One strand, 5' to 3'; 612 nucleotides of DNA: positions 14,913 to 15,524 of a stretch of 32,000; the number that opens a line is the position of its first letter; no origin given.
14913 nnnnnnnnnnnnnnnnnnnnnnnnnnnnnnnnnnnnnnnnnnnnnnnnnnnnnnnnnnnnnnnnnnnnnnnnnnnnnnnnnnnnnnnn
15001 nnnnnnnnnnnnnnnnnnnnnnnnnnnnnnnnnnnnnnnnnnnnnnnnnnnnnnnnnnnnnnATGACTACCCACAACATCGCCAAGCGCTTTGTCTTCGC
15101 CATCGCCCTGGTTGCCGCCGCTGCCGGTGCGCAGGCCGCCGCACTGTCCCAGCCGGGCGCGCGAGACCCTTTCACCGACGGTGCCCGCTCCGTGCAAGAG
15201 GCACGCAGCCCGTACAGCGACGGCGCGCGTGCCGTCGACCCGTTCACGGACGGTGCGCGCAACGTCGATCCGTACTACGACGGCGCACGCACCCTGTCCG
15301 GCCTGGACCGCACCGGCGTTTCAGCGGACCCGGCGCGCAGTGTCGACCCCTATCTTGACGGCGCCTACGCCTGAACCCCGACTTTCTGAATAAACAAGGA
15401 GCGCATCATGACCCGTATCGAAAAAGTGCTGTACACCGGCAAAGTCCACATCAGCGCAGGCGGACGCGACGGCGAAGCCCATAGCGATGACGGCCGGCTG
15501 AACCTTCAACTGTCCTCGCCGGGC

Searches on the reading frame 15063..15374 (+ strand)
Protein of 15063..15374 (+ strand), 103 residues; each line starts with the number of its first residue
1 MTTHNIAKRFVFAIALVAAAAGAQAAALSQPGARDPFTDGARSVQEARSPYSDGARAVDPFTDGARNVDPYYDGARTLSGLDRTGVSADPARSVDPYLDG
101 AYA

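Call 5: search_protein_families(library=pfam, proteins=[window:15063-15371:+], max_evalue=10)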
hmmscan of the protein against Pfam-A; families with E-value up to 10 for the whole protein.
seq(103 aa): 0 families

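Call 6: search_protein_families(library=ncbifam, proteins=[window:15063-15371:+], max_evalue=10)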
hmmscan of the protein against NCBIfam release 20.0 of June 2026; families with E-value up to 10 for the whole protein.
seq(103 aa): 0 families

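Call 8: find_homologous_proteins(query=window:15063-15371:+, max_evalue=0.01)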
Query seq(103 aa) (103 aa): 177 proteins with E <= 0.01 among 274 candidates; the best 120 are listed.
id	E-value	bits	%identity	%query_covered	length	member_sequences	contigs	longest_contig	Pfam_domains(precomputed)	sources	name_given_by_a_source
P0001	5.7e-54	198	97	100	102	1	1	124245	-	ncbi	ncbi:hydroxyquinol 1,2-dioxygenase [Cupriavidus sp. CP313]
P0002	9.2e-48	178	85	100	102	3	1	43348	-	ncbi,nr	ncbi:hydroxyquinol 1,2-dioxygenase [Cupriavidus sp. UYMSc13B]|nr:hydroxyquinol 1,2-dioxygenase [Cupr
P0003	2.2e-47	177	86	100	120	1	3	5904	-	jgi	jgi:hypothetical protein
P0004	2.6e-46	174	84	99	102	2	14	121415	-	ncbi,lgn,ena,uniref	ncbi:hydroxyquinol 1,2-dioxygenase [Cupriavidus sp. 2MCAB6]|uniref:hydroxyquinol 1,2-dioxygenase n=1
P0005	3.3e-45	170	55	70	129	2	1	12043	-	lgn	-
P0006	3.1e-44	167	53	70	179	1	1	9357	-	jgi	jgi:hypothetical protein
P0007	6.2e-44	166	82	100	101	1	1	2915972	-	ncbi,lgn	ncbi:hydroxyquinol 1,2-dioxygenase [Cupriavidus necator]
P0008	8.9e-43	162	80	98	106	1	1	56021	-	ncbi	-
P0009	6.4e-42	160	78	98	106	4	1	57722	-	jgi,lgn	jgi:hypothetical protein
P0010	5.7e-40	153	83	70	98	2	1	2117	-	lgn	-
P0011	6.9e-40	153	78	100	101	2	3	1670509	-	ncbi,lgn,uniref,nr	ncbi:hydroxyquinol 1,2-dioxygenase (plasmid) [Cupriavidus sp. KK10]|uniref:hydroxyquinol 1,2-dioxyge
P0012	2.1e-39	152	80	93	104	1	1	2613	-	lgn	-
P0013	8.1e-39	150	63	100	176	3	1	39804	-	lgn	-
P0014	5.9e-38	147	80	100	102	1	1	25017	-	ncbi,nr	ncbi:hydroxyquinol 1,2-dioxygenase [Cupriavidus sp. UYMSc13B]|nr:hydroxyquinol 1,2-dioxygenase [Cupr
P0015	7.0e-37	143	80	100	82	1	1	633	-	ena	-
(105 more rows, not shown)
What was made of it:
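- Nearly all named ones are from Cupriavidus, and several are labelled CopQ (call 8).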

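Call 20: search_dna_similar(query=window:15063-15371:+, collection=plasmids, mode=protein, max_rows=40, max_evalue=0.001)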
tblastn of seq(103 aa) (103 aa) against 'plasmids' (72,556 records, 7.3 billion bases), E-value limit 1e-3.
Records with a match: 16; places in all: 46; records where one place covers at least 80% of the query: 0.
Best place of each record, by identity: 80-90% 2; 60-80% 4; <60% 10.
By first word of the organism name: Cupriavidus 9; Ralstonia 7.
By predicted mobility (MOB-suite, as given by PLSDB): mobilizable 10; non-mobilizable 5; conjugative 1.
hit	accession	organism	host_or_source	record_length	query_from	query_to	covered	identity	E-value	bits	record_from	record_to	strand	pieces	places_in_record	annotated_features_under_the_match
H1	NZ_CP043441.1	Cupriavidus campinensis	cell culture,soil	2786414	34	103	68%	85.7%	6e-31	120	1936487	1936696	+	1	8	none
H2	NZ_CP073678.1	Cupriavidus sp. KK10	Isolate,A bacterial consortium from ...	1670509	34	103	68%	82.9%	3e-29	116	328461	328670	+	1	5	none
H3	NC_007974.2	Cupriavidus metallidurans CH34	-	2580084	34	101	66%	62.5%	1e-16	81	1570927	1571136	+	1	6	none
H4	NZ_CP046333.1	Cupriavidus metallidurans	sedimentation pond in a zinc factory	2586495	34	101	66%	62.5%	1e-16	81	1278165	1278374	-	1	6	none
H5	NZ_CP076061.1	Cupriavidus sp. EM10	Pure-cultured cell,sewage water sludge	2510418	34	101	66%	61.1%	9e-15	75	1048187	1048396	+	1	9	none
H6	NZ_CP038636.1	Cupriavidus oxalaticus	whole organism,sewage sludge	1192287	36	102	65%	61.3%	3e-18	85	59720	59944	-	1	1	none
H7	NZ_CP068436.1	Cupriavidus necator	heavy metal containmented soil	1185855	35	101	65%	54.1%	7e-15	75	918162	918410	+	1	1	none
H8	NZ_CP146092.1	Ralstonia sp. RRA.1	-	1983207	34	103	68%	50.0%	1e-10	63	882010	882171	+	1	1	none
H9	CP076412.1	Ralstonia wenshanensis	soil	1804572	34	103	68%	48.6%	1e-9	61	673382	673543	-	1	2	hypothetical protein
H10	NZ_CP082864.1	Cupriavidus pauculus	-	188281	43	103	59%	50.8%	6e-7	52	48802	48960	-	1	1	hypothetical protein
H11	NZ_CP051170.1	Ralstonia pseudosolanacearum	Whole organism,potato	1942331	34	103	68%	43.9%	5e-5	47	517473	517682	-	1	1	none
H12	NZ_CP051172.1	Ralstonia pseudosolanacearum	Whole organism,potato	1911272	34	103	68%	43.9%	6e-5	47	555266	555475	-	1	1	none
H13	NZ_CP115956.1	Ralstonia pseudosolanacearum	Solanum tuberosum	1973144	34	103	68%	43.9%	6e-5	47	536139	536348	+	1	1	none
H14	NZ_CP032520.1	Cupriavidus oxalaticus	cell culture,activated sludge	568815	35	103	67%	44.2%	2e-8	57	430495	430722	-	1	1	hydroxyquinol 1,2-dioxygenase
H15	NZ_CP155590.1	Ralstonia solanacearum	Musa sp.,cell culture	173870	35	79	44%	54.3%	4e-5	47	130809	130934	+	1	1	none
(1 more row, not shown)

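Call 30: find_related_loci(query=A2, collection=genome_contigs, flank=4000)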
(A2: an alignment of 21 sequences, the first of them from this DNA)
Query A2 (103 aa) in genome_contigs; peptide patterns used: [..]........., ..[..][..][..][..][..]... (x = any residue, [..] = any of these).
600 stretches matched a pattern (row limit reached: there are more); 46 encode a relative of the query (tblastn E <= 1e-3); 46 distinct loci.
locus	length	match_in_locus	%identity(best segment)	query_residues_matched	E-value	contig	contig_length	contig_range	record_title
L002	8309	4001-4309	98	1-103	1e-63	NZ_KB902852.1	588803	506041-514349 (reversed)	Cupriavidus sp. UYPR2.512 A3A5DRAFT_scaffold_0.1, whole genome shotgun sequence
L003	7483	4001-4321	77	1-103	1e-39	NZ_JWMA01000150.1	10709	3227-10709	Cupriavidus sp. IDO NODE_200, whole genome shotgun sequence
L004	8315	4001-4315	77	1-101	2e-38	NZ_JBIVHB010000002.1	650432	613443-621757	Cupriavidus sp. NPDC089707 NPDC089707_195_G9.ctg-0002, whole genome shotgun sequence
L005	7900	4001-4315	73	1-101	2e-38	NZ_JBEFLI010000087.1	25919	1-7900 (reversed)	Cupriavidus necator strain EM36 NODE_87_length_25919_cov_21.9463, whole genome shotgun sequence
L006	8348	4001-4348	70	1-102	1e-36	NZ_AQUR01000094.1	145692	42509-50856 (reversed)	Cupriavidus neocaledonicus strain STM6070 A3AGDRAFT_scaffold_13.14_C, whole genome shotgun sequence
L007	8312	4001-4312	77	1-101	1e-36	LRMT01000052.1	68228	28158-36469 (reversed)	Cupriavidus sp. UYMMa02A contig.145, whole genome shotgun sequence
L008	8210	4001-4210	81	33-102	6e-36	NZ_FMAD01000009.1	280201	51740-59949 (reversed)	Cupriavidus alkaliphilus strain ASC-732, whole genome shotgun sequence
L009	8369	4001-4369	65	1-103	3e-35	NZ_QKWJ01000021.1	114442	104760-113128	Cupriavidus lacunae strain S23 Cupriavidus_S23_21, whole genome shotgun sequence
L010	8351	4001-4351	66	1-103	1e-33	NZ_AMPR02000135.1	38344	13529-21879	Cupriavidus sp. HPC(L) contig22, whole genome shotgun sequence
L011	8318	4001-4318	70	1-103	4e-33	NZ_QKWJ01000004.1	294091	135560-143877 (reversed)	Cupriavidus lacunae strain S23 Cupriavidus_S23_4, whole genome shotgun sequence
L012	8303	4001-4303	56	33-103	2e-29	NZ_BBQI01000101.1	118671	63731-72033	Cupriavidus sp. D384, whole genome shotgun sequence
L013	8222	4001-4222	70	33-102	2e-29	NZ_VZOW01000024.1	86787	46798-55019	Cupriavidus pauculus strain CCUG 12507 contig_0000024, whole genome shotgun sequence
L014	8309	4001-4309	68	1-103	2e-28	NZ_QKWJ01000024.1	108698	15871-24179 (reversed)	Cupriavidus lacunae strain S23 Cupriavidus_S23_24, whole genome shotgun sequence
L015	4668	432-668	66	33-103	6e-28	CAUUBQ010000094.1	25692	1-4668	MAG TPA_asm: uncultured Cupriavidus sp. isolate SRR17738104_bin.8_MetaWRAP_v1.3_MAG genome assembly, contig: ERZ14211620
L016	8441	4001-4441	55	33-103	9e-27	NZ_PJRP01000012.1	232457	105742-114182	Cupriavidus pauculus strain UM1 contig_12, whole genome shotgun sequence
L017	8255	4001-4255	73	1-81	1e-25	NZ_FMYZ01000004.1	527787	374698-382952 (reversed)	Cupriavidus sp. YR651, whole genome shotgun sequence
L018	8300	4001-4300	54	34-103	5e-25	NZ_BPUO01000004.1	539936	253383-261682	Cupriavidus pauculus strain 19C6 sequence04, whole genome shotgun sequence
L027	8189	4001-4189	53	34-103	2e-14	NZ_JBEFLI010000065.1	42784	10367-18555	Cupriavidus necator strain EM36 NODE_65_length_42784_cov_17.5849, whole genome shotgun sequence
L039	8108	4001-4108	66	34-69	1e-8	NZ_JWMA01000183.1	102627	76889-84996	Cupriavidus sp. IDO NODE_341, whole genome shotgun sequence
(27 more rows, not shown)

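Call 39: predict_structure(alignment_id=A2)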
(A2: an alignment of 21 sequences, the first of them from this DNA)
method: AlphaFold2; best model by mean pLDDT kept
length: 103 residues; sequences in the alignment: 21
mean_pLDDT: 53.5   pTM: 0.18
mean pLDDT of the five models: 53.5, 51.4, 49.7, 49.3, 49.1
residues with pLDDT >= 90: 0; 70-90: 0; 50-70: 79; < 50: 24
segments of 3 or more residues with pLDDT < 50: 22-31
pLDDT, mean of each block of 10 residues (from residue 1): 59 62 47 52 52 51 54 53 51 56 48
secondary structure, 60 per line:
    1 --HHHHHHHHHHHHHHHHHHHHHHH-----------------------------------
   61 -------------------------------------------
elements in order: H3-25
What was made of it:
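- Closest known: Spy / CpxP / ZraP periplasmic stress proteins of enterobacteria. Different: Those proteins are folded alpha-helical dimers with LTxxQ motifs, whereas these are predicted to be disordered tandem repeats (call 39).
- AlphaFold gives pLDDT 53.5 and pTM 0.18, with a helix only at residues 3-25 (call 39).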

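Call 45: get_annotated_region(hit=H3, flank=2500)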
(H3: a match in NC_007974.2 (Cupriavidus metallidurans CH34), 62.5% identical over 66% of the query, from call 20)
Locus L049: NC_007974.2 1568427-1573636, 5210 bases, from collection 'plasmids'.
description: Cupriavidus metallidurans CH34 megaplasmid, complete sequence
organism: Cupriavidus metallidurans CH34 (NCBI taxid 266264)
taxonomy: Bacteria; Pseudomonadota; Betaproteobacteria; Burkholderiales; Burkholderiaceae; Cupriavidus; Cupriavidus metallidurans; Cupriavidus metallidurans CH34
host: -; source: -; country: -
typing (MOB-suite, as given by PLSDB): mobilizable; replicon rep_cluster_104,rep_cluster_1581,rep_cluster_80; relaxase MOBP,MOBP
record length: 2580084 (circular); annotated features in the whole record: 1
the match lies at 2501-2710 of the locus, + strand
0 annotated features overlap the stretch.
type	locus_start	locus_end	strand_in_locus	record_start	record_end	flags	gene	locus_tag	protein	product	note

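Call 53: search_protein_families(library=pfam, proteins=[L018:1436-2188:+, L039:1527-2267:+, L039:2264-3580:+, L010:2459-3760:+, L012:4870-5424:+, L027:4324-4821:+, L010:723-1511:-, L012:5525-5860:-, L010:1521-2462:+, L017:2481-3020:-], max_evalue=0.0001)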
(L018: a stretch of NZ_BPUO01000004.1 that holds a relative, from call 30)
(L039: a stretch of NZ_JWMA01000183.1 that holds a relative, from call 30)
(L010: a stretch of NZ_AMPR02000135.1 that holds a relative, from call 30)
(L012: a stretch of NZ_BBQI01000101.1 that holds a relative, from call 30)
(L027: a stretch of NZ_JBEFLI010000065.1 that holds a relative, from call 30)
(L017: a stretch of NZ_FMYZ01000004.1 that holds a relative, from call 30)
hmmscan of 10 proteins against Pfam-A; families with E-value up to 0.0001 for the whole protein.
L018:1436-2188:+ (250 aa): 2 families
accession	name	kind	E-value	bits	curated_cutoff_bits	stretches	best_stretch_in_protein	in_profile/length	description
PF00072.30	Response_reg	-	5.5e-31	107.5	30.2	1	11-122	1-111/111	Response regulator receiver domain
PF00486.34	Trans_reg_C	-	5e-21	75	26.2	1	166-239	4-77/77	Transcriptional regulatory protein, C terminal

L039:1527-2267:+ (246 aa): 2 families
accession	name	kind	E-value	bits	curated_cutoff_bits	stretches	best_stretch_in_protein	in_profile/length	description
PF00072.30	Response_reg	-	1.6e-31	109.2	30.2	1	7-118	1-111/111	Response regulator receiver domain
PF00486.34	Trans_reg_C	-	1.1e-21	77.1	26.2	1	162-235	4-77/77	Transcriptional regulatory protein, C terminal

L039:2264-3580:+ (438 aa): 4 families
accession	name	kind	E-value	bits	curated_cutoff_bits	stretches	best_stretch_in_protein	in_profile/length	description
PF02518.31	HATPase_c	-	6.5e-28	97.8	26.4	1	332-437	3-108/111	Histidine kinase-, DNA gyrase B-, and HSP90-like ATPase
PF00672.30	HAMP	-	8.4e-10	39.3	25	1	178-226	3-51/53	HAMP domain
PF00512.31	HisKA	-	1.2e-05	25.7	26.9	1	233-271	2-47/66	His Kinase A (phospho-acceptor) domain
PF13589.12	HATPase_c_3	-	5.3e-05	23.7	25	1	337-412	5-83/137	Histidine kinase-, DNA gyrase B-, and HSP90-like ATPase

L010:2459-3760:+ (433 aa): 3 families
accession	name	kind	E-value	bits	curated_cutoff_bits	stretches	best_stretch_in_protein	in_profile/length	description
PF02518.31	HATPase_c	-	2.3e-25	89.6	26.4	1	329-431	3-106/111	Histidine kinase-, DNA gyrase B-, and HSP90-like ATPase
PF00672.30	HAMP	-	4.1e-07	30.6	25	1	174-223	2-51/53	HAMP domain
PF00512.31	HisKA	-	1.2e-06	28.8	26.9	1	230-283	2-62/66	His Kinase A (phospho-acceptor) domain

L012:4870-5424:+ (184 aa): 4 families
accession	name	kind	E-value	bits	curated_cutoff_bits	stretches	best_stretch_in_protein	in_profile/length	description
PF08534.16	Redoxin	-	2.3e-16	60.4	26.6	1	32-168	3-141/148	Redoxin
PF00578.27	AhpC-TSA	-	7.3e-14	52.2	26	1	37-156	5-123/124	AhpC/TSA family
PF13905.12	Thioredoxin_8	-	9.5e-13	48.7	27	1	59-154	1-94/94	Thioredoxin-like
PF00255.25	GSHPx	-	4.6e-05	23.4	27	1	47-111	9-72/108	Glutathione peroxidase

L027:4324-4821:+ (165 aa): 4 families
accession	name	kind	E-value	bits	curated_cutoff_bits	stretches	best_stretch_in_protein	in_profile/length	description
PF22381.2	Staph_reg_Sar_Rot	-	2.2e-21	76.2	27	1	44-124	2-82/85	Transcriptional regulator SarA/Rot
PF01047.28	MarR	-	1.2e-16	60.8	24.6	1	54-112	1-59/59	MarR family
PF12802.13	MarR_2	-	6.1e-10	39.6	27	1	52-111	1-61/61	MarR family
PF13463.12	HTH_27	-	7.2e-09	36.2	22.2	1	70-120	18-68/68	Winged helix DNA-binding domain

L010:723-1511:- (262 aa): 0 families

L012:5525-5860:- (111 aa): 1 family
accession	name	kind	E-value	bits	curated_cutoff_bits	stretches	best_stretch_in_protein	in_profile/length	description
PF07883.17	Cupin_2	-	1e-07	32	27.2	1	45-106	8-69/70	Cupin domain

L010:1521-2462:+ (313 aa): 2 families
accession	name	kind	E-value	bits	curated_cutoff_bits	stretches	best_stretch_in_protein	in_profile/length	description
PF00072.30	Response_reg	-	6.2e-31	107.3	30.2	1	74-185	1-111/111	Response regulator receiver domain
PF00486.34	Trans_reg_C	-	1.2e-20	73.8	26.2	1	229-302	4-77/77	Transcriptional regulatory protein, C terminal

L017:2481-3020:- (179 aa): 4 families
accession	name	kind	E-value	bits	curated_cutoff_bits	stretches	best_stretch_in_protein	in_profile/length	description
PF22381.2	Staph_reg_Sar_Rot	-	1.4e-18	67.2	27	1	57-137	1-81/85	Transcriptional regulator SarA/Rot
PF01047.28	MarR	-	2.6e-14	53.3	24.6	1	68-126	1-59/59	MarR family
PF13463.12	HTH_27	-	6.8e-08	33.1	22.2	1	90-134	24-68/68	Winged helix DNA-binding domain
PF12802.13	MarR_2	-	2.8e-07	31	27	1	66-125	1-61/61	MarR family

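Call 57: search_protein_families(library=ncbifam, proteins=[L010:2459-3760:+, L012:4870-5424:+], max_evalue=0.00001)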
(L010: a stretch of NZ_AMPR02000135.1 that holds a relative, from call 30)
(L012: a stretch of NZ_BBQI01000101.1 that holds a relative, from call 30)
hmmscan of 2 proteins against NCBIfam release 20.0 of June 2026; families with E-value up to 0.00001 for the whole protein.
L010:2459-3760:+ (433 aa): 68 families (the best 25 are shown)
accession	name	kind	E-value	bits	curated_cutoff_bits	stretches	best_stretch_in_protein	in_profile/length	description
NF007004.0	PRK09467.1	equivalog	2.4e-53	181.6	415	1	157-432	160-434/440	two-component system sensor histidine kinase EnvZ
NF007898.0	PRK10604.1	equivalog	9e-43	147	478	1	159-426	140-415/433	two-component system sensor histidine kinase RstB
NF007007.0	PRK09470.1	equivalog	2.8e-36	125.4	486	1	160-432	173-457/463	envelope stress sensor histidine kinase CpxA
TIGR01386.1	cztS_silS_copS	subfamily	1.9e-32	112.8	292.55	1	149-418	159-443/457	heavy metal sensor histidine kinase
NF045900.1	HisKinCpxALeg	equivalog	9.2e-31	107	800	1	160-432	158-449/451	two-component system sensor histidine kinase CpxA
NF046044.1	PnpS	equivalog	1e-27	97.2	400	1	228-431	168-388/390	two-component system histidine kinase PnpS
NF012163.2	BaeS_SmeS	equivalog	1.2e-27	97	500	1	159-432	169-456/457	sensor histidine kinase efflux regulator BaeS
NF040691.1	MtrAB_MtrB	equivalog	1.4e-26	93.6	450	1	160-425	194-483/507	MtrAB system histidine kinase MtrB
TIGR02966.1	phoR_proteo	equivalog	5.2e-26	91.4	334.2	1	224-425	108-326/333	phosphate regulon sensor histidine kinase PhoR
NF008312.0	PRK11100.1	equivalog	8.9e-26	90.7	356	1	158-432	190-472/477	two-component system sensor histidine kinase CreC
NF033092.0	HK_WalK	equivalog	1.5e-25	89.9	725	1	330-427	487-587/594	cell wall metabolism sensor histidine kinase WalK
NF012226.0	AdeS_HK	equivalog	5e-25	88.4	500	1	329-423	247-343/353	two-component sensor histidine kinase AdeS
NF007837.0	PRK10549.1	equivalog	8.7e-25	87.3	603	1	159-432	169-456/466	envelope stress sensor histidine kinase BaeS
NF041832.1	near_NosP_CTERM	subfamily_domain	9.3e-24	84.2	400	1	231-430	8-221/370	NahK/ErcS family hybrid sensor histidine kinase/response regulator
TIGR02956.1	TMAO_torS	equivalog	1.2e-22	79.9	676.5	1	329-425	577-673/967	TMAO reductase system sensor histidine kinase/response regulator TorS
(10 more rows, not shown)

L012:4870-5424:+ (184 aa): 6 families
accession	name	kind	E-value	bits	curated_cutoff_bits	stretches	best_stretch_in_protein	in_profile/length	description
NF002854.0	PRK03147.1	subfamily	7.3e-25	87.9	170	1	2-180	6-174/176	thiol-disulfide oxidoreductase ResA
NF041202.1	StoA_CxxC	exception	6.5e-10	39.1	210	1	58-160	51-150/163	endospore biogenesis thiol-disulfide oxidoreductase StoA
NF010625.0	PRK14018.1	equivalog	6.1e-07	28.3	522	1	58-161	55-159/521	bifunctional peptide-methionine (S)-S-oxide reductase MsrA/peptide-methionine (R)-S-oxide reductase MsrB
TIGR00385.1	dsbE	subfamily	1.8e-06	27.6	123.15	1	56-167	60-163/173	DsbE family thiol:disulfide interchange protein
NF041054.1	WAxxUGC_long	equivalog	3.2e-06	26.6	300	1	28-119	75-163/354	ResA-like WAxxUGC motif-containing protein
NF047697.1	ThioredTrxAClost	equivalog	6e-06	26.4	140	0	60-91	18-49/105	thioredoxin TrxA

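Call 59: search_solved_structures(query=A2, max_evalue=10)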
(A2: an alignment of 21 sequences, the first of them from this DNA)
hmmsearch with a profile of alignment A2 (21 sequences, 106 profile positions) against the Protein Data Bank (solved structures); distinct sequences matched with E-value up to 10: 2.
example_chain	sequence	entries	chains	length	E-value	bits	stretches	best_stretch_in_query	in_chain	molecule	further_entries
6itc_B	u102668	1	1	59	0.76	13.2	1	9-60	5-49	Translocating peptide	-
8gl8_G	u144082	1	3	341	5.8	10.4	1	19-98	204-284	Periplasmic chaperone for outer membrane proteins Skp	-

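Call 60: search_protein_families(library=padloc, proteins=[window:15063-15371:+], max_evalue=1)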
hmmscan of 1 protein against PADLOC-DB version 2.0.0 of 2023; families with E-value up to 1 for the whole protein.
seq(103 aa): 0 families
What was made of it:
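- Tried and rejected: Pfam, NCBIfam, PADLOC and a PDB profile search gave no family or structure (calls 5, 6, 59, 60).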

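Call 68: find_encoding_contigs(protein=window:15063-15374:+, flank=3000, max_places=5)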
Protein window:15063-15374:+ (103 aa): 24 contigs read that carry it; 5 places shown.
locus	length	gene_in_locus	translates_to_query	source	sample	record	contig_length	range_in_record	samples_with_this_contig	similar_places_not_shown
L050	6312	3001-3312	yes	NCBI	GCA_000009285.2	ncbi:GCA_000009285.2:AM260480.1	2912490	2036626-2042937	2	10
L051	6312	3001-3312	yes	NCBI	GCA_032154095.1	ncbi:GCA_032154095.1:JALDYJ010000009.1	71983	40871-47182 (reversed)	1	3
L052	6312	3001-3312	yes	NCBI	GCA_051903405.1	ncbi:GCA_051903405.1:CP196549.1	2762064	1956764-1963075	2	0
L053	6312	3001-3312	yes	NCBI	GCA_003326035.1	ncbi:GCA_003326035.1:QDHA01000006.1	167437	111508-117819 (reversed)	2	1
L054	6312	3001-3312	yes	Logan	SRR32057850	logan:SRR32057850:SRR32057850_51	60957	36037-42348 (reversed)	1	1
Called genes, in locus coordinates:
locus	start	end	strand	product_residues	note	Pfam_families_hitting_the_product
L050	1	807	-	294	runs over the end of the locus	PF05853:BKACE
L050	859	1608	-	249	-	PF00106:adh_short, PF08659:KR, PF13561:adh_short_C2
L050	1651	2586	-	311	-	PF04444:Dioxygenase_N, PF00775:Dioxygenase_C, PF13620:CarboxypepD_reg (faint)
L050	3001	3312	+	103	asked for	-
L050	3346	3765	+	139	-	PF02566:OsmC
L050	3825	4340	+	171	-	PF06496:DUF1097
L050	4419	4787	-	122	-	PF00165:HTH_AraC, PF12833:HTH_18, PF02566:OsmC (weak)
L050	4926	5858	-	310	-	PF12852:Cupin_6, PF05899:Cupin_3 (faint), PF00165:HTH_AraC (weak), PF12833:HTH_18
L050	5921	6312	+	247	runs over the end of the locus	PF00106:adh_short, PF01370:Epimerase, PF08659:KR (weak), PF13561:adh_short_C2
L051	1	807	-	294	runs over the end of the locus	PF05853:BKACE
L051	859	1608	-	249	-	PF23441:SDR (faint), PF00106:adh_short, PF08659:KR, PF13561:adh_short_C2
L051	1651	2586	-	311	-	PF04444:Dioxygenase_N, PF00775:Dioxygenase_C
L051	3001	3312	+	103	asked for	-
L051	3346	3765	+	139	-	PF02566:OsmC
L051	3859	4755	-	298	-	PF12852:Cupin_6, PF05899:Cupin_3 (weak), PF00165:HTH_AraC (faint), PF12833:HTH_18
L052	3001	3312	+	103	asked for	-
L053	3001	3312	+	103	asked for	-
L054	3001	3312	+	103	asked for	-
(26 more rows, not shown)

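Call 78: search_protein_representatives(alignment_id=A2)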
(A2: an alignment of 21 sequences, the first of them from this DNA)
Query: 21 sequences, 106 profile positions. Proteins with E-value up to 0.001 (for the whole library): 241; up to 1e-10: 79; up to 1e-30: 5. The best 150 are listed.
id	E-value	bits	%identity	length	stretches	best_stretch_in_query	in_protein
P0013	1.1e-44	167.0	-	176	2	1-80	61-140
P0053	3.1e-41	155.9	-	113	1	1-101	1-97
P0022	6.6e-38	145.3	-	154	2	1-105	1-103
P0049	1.0e-36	141.4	-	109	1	1-106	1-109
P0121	5.7e-33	129.4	-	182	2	18-105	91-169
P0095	1.3e-28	115.4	-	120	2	1-81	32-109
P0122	1.7e-27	111.8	-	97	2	1-56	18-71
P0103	3.4e-27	110.8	-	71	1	1-70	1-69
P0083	8.7e-27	109.5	-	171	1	30-105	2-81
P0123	2.6e-26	108.0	-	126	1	1-93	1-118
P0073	9.5e-26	106.2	-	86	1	1-87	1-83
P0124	9.7e-25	102.9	-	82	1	1-82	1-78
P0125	1.3e-24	102.5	-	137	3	48-100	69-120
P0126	7.7e-24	100.0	-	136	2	62-106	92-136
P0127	2.4e-23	98.4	-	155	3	6-83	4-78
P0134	1.4e-18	83.1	-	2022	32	72-97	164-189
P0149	9.0e-16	74.1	-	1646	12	59-102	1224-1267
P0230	7.6e-08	48.6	-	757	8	33-71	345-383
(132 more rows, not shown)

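Call 90: search_protein_families(library=pfam, proteins=[L039:353-1108:-, L010:723-1511:-, L039:5-313:-], max_evalue=0.1)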
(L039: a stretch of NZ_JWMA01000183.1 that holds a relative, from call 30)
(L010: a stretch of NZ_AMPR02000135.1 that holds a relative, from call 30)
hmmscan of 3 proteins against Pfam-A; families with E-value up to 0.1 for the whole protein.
L039:353-1108:- (251 aa): 2 families
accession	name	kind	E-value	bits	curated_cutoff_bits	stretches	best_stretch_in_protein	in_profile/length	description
PF02683.22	DsbD_TM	-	1.9e-16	60.4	27.1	1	22-229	5-215/219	Cytochrome C biogenesis protein transmembrane domain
PF13386.12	DsbD_2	-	2e-10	41.3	24.9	1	25-226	2-198/199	Cytochrome C biogenesis protein transmembrane region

L010:723-1511:- (262 aa): 0 families

L039:5-313:- (103 aa): 5 families
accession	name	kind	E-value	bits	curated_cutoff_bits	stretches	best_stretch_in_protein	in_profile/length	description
PF00578.27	AhpC-TSA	-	8.7e-08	32.6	26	1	29-94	3-67/124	AhpC/TSA family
PF08534.16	Redoxin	-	4.4e-07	30.2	26.6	1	28-99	3-75/148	Redoxin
PF13905.12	Thioredoxin_8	-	8.2e-07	29.7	27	1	53-94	1-43/94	Thioredoxin-like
PF00255.25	GSHPx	-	0.012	15.6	27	1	41-92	9-59/108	Glutathione peroxidase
PF00085.26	Thioredoxin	-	0.029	14.8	23.5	1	54-92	19-56/103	Thioredoxin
